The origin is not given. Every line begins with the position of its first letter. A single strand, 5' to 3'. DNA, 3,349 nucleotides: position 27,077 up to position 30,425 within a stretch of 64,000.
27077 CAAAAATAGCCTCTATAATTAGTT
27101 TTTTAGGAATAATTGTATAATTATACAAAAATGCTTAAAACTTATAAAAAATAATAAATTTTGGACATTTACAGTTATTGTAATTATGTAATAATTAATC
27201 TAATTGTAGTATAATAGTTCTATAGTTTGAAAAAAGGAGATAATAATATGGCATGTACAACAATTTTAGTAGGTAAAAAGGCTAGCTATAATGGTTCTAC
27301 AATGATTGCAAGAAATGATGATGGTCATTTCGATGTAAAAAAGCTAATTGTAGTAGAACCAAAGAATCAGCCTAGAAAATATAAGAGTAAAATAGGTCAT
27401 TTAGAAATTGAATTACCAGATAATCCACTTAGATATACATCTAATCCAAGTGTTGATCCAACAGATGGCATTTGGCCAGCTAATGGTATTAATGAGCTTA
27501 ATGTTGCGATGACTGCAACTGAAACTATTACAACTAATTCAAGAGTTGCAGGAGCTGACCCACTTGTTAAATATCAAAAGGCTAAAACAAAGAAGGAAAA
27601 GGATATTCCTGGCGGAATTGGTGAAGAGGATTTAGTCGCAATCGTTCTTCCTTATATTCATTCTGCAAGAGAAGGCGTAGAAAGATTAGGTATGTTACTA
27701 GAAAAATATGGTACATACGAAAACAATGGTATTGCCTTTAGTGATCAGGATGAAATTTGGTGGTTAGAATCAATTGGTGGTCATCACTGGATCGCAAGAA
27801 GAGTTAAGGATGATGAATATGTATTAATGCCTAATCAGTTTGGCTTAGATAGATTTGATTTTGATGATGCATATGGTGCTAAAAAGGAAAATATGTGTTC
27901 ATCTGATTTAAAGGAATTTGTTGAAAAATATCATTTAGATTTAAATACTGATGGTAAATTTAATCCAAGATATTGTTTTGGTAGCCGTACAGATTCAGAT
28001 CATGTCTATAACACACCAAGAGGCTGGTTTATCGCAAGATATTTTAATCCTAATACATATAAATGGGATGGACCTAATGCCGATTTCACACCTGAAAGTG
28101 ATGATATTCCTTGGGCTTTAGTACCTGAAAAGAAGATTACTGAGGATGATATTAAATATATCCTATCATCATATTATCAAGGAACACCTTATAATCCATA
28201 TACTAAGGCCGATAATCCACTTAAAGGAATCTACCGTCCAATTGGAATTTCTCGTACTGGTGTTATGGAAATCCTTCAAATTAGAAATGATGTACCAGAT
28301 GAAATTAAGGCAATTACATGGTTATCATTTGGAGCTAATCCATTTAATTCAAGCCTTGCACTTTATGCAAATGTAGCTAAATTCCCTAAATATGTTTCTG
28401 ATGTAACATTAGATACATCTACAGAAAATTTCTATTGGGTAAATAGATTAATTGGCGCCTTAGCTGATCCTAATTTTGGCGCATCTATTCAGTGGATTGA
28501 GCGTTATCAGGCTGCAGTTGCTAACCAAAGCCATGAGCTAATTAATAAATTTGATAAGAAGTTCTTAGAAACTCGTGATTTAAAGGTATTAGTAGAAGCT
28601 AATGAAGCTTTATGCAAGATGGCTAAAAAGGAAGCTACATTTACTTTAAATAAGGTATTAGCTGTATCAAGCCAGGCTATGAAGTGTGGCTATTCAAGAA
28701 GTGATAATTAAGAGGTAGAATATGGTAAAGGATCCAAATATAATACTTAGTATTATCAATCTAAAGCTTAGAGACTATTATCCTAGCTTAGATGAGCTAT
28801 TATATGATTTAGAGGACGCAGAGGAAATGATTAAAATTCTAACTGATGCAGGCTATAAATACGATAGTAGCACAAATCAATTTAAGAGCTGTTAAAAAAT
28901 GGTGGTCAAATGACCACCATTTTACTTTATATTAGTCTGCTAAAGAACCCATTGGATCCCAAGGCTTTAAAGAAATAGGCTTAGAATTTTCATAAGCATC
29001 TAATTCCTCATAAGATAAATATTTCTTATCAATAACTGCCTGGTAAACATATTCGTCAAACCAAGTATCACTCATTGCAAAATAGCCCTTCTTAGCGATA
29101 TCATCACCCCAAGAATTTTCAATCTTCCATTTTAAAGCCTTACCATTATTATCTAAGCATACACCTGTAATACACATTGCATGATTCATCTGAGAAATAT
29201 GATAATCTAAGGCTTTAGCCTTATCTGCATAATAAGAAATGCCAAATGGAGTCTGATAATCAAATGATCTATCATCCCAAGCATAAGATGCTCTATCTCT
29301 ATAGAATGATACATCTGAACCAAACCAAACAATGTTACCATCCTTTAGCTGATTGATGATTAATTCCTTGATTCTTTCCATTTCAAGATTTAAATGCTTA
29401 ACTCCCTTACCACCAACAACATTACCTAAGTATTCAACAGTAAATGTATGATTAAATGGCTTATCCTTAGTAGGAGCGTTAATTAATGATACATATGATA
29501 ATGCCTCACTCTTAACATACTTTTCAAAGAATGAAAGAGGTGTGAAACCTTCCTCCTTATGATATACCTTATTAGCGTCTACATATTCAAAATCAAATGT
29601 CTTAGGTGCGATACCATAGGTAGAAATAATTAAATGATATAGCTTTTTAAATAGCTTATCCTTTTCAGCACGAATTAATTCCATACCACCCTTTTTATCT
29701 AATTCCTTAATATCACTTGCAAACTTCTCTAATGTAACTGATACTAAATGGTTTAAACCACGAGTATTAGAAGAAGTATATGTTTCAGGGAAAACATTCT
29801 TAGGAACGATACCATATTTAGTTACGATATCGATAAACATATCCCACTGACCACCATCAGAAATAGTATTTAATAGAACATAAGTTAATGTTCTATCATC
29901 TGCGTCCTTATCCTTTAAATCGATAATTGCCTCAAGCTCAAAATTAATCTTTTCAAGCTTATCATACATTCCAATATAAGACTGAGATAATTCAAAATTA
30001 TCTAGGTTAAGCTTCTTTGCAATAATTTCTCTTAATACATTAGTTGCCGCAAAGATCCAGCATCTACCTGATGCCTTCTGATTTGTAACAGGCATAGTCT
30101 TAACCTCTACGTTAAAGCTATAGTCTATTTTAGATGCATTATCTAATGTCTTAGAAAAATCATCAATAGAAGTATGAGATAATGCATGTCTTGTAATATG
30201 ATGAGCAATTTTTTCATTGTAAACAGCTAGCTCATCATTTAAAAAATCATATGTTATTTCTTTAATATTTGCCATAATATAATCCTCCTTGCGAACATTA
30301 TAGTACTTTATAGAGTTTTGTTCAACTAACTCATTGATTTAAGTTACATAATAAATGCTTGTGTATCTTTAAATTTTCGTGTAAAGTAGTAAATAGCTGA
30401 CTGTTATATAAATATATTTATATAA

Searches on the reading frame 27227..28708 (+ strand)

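Call 29: search_protein_families(library=pfam, proteins=[window:27227-28708:+], max_evalue=0.001)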
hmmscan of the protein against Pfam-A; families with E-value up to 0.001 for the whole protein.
window:27227-28708:+ (494 aa): 1 family
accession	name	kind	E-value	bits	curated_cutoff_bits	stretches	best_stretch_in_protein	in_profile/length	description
PF03577.20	Peptidase_C69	-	9.6e-159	529.1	23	1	9-428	1-400/402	Peptidase family C69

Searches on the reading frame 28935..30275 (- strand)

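Call 29: search_protein_families(library=pfam, proteins=[window:28935-30275:-], max_evalue=0.001)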
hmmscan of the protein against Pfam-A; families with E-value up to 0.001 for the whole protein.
window:28935-30275:- (447 aa): 2 families
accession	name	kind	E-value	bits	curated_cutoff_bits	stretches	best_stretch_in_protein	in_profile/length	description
PF03051.21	Peptidase_C1_2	-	1.9e-152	508.5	22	1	7-443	2-438/438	Peptidase C1-like family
PF00112.29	Peptidase_C1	-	3.5e-09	37.5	20.7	1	361-403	164-204/220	Papain family cysteine protease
